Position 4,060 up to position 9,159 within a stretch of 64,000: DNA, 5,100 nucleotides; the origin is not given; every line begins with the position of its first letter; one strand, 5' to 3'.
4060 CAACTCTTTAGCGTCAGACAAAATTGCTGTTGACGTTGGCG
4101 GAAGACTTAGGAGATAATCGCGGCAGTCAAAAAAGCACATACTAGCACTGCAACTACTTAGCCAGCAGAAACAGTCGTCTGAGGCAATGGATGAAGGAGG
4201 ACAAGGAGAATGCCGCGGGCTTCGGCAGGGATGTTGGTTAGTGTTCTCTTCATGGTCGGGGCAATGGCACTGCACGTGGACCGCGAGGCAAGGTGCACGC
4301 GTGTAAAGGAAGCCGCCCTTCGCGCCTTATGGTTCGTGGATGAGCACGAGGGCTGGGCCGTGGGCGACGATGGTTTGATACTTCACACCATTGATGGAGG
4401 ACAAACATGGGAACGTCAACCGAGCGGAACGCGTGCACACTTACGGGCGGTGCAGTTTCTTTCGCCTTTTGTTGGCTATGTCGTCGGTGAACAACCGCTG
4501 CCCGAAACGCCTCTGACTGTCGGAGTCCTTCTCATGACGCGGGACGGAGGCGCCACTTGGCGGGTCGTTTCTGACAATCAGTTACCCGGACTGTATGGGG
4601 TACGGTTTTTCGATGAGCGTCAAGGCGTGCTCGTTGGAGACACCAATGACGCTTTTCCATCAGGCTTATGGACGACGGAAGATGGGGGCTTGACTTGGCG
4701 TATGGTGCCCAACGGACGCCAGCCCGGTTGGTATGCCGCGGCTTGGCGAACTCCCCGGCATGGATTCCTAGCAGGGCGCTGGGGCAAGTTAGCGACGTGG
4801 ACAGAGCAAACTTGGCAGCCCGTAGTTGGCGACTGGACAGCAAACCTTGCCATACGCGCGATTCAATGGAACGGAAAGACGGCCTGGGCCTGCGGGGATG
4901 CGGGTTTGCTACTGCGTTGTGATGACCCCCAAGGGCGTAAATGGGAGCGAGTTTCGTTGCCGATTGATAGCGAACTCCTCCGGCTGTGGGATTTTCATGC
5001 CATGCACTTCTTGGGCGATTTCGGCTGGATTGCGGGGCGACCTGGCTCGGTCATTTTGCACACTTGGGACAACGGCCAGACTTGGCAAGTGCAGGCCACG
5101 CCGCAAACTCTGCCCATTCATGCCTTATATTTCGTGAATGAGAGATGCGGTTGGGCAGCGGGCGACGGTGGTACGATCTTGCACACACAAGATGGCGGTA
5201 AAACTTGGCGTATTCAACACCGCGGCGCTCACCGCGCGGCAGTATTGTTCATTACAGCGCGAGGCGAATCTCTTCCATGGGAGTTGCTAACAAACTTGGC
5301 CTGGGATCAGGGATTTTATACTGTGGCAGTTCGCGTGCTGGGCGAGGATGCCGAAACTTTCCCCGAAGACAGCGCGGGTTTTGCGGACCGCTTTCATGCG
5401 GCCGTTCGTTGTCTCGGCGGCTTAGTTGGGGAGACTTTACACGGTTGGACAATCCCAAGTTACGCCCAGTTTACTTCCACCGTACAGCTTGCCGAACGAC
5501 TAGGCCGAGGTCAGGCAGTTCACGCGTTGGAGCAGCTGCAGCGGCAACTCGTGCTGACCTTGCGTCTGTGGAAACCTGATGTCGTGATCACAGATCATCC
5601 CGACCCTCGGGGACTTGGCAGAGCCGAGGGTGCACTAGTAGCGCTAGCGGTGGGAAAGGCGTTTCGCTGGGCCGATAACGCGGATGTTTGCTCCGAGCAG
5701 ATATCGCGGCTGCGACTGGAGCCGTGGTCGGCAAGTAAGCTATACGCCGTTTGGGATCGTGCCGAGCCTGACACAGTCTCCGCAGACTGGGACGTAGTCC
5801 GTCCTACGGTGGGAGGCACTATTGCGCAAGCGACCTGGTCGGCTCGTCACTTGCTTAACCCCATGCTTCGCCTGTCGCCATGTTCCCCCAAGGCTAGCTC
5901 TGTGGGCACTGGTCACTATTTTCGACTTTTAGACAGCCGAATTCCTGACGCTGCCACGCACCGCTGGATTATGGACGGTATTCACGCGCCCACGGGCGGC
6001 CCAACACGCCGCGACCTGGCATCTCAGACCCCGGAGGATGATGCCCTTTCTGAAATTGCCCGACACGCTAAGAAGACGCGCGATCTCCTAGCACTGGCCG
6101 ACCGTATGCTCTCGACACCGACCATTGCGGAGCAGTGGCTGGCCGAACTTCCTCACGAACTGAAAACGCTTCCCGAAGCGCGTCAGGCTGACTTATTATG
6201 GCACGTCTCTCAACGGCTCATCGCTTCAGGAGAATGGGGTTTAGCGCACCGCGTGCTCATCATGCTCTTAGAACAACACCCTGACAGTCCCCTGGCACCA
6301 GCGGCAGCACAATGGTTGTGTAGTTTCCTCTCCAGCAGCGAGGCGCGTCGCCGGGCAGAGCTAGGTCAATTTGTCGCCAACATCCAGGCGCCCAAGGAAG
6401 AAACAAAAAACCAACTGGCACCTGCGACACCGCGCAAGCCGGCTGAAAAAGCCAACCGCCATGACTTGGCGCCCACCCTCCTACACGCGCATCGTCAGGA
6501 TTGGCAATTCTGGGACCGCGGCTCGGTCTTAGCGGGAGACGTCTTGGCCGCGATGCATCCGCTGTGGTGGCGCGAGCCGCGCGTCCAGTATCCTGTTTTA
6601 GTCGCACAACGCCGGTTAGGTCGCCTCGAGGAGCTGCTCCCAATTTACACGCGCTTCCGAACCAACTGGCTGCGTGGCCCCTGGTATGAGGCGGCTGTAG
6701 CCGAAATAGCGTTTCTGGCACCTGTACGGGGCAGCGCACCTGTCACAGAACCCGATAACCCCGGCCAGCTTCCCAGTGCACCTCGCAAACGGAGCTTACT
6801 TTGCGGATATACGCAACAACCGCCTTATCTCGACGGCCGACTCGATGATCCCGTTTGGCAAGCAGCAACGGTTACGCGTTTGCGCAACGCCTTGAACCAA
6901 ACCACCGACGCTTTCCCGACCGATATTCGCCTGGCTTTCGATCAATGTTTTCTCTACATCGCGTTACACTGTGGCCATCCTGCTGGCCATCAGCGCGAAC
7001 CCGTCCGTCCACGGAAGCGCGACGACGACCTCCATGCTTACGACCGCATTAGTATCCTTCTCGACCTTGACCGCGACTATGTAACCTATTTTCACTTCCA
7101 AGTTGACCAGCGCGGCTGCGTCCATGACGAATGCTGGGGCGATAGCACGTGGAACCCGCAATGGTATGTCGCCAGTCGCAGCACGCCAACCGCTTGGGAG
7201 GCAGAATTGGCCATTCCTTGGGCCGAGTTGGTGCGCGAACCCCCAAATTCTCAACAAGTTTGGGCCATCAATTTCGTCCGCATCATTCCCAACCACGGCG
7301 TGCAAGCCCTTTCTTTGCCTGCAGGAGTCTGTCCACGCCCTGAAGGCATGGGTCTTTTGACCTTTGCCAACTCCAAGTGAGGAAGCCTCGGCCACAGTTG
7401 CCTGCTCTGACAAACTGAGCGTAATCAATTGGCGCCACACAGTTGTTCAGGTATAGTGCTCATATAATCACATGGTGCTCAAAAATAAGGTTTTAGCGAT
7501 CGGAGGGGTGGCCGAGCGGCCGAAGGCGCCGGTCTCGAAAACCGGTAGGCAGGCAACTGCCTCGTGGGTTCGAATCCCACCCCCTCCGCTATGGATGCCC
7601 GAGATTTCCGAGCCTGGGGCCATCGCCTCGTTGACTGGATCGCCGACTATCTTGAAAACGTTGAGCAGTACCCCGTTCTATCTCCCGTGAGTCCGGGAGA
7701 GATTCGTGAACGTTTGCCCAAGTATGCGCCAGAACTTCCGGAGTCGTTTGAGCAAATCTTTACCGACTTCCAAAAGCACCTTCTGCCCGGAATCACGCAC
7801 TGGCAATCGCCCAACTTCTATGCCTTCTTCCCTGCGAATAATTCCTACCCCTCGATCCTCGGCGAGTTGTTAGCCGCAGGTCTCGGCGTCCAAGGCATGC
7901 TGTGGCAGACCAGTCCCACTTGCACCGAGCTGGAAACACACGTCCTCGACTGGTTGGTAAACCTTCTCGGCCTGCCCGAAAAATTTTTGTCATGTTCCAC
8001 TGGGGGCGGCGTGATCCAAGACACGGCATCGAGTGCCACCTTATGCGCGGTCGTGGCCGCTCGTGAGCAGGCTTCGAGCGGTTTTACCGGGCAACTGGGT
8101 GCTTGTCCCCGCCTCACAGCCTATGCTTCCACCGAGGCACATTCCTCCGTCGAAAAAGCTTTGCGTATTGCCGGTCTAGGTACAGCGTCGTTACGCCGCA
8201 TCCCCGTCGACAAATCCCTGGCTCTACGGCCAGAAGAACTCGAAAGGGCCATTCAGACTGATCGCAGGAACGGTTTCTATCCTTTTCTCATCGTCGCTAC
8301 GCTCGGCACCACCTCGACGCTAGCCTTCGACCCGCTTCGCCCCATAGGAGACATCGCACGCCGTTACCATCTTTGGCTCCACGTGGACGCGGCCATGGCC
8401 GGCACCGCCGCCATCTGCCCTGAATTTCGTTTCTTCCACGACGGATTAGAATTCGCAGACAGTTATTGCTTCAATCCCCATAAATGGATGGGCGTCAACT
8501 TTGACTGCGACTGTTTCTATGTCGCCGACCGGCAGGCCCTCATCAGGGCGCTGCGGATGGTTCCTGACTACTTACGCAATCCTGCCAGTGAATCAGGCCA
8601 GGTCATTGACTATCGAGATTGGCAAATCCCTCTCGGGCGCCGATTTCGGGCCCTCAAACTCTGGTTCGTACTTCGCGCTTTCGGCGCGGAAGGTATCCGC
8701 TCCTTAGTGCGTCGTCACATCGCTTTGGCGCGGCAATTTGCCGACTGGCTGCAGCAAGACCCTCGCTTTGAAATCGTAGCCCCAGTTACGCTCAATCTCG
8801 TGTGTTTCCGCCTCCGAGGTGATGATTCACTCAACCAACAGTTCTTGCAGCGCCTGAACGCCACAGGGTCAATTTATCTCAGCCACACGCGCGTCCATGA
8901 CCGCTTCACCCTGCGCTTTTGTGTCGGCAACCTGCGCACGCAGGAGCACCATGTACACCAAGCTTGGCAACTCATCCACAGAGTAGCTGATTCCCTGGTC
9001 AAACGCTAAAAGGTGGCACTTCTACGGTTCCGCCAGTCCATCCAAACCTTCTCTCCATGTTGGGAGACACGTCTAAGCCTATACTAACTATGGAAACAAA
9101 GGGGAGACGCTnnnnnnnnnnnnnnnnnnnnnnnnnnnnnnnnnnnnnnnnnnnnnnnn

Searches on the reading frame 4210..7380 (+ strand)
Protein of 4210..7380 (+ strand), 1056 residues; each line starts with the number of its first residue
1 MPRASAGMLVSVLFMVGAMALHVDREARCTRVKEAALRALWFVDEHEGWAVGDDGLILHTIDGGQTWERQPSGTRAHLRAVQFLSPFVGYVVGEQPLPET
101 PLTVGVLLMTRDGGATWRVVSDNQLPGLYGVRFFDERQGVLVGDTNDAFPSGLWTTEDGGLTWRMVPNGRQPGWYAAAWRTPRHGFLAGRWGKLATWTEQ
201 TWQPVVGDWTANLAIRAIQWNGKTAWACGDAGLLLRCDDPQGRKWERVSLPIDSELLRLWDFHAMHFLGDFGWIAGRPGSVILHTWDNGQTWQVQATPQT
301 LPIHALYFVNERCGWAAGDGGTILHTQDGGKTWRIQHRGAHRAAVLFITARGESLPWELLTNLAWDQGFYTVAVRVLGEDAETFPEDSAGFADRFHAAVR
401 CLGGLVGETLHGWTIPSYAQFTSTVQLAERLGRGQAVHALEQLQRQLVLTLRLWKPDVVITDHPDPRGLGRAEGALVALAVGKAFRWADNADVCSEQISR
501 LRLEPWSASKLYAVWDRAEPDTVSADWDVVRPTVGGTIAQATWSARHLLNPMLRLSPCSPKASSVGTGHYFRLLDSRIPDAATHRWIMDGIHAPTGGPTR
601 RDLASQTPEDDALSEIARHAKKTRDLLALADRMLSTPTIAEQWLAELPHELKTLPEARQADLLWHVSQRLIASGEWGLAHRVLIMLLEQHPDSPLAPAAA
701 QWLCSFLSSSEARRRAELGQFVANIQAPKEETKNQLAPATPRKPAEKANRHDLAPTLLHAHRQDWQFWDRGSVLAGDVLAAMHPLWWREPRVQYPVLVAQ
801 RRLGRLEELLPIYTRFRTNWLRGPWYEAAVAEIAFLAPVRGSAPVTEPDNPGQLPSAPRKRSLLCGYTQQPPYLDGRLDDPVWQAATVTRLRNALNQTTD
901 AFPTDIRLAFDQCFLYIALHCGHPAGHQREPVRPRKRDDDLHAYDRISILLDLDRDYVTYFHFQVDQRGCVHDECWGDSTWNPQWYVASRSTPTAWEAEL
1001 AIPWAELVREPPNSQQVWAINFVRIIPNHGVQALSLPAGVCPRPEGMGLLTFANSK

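Call 74: search_protein_families(library=pfam, max_evalue=0.00001, proteins=[window:4210-7380:+])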
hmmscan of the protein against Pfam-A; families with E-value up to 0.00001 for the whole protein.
window:4210-7380:+ (1056 aa): 2 families
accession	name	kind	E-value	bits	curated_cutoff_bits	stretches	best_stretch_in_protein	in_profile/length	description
PF14870.12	PSII_BNR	-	4.6e-24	85.7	27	1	38-164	21-138/303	Photosynthesis system II assembly factor YCF48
PF02012.26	BNR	-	3.2e-06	26.7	27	0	59-69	2-12/12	BNR/Asp-box repeat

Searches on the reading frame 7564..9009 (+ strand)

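Call 74: search_protein_families(library=pfam, max_evalue=0.00001, proteins=[window:7564-9009:+])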
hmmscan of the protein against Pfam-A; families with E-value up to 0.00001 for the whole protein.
window:7564-9009:+ (481 aa): 1 family
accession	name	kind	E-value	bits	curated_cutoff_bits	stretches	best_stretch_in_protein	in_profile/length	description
PF00282.25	Pyridoxal_deC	-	2.8e-122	408.5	27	1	44-418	1-375/375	Pyridoxal-dependent decarboxylase conserved domain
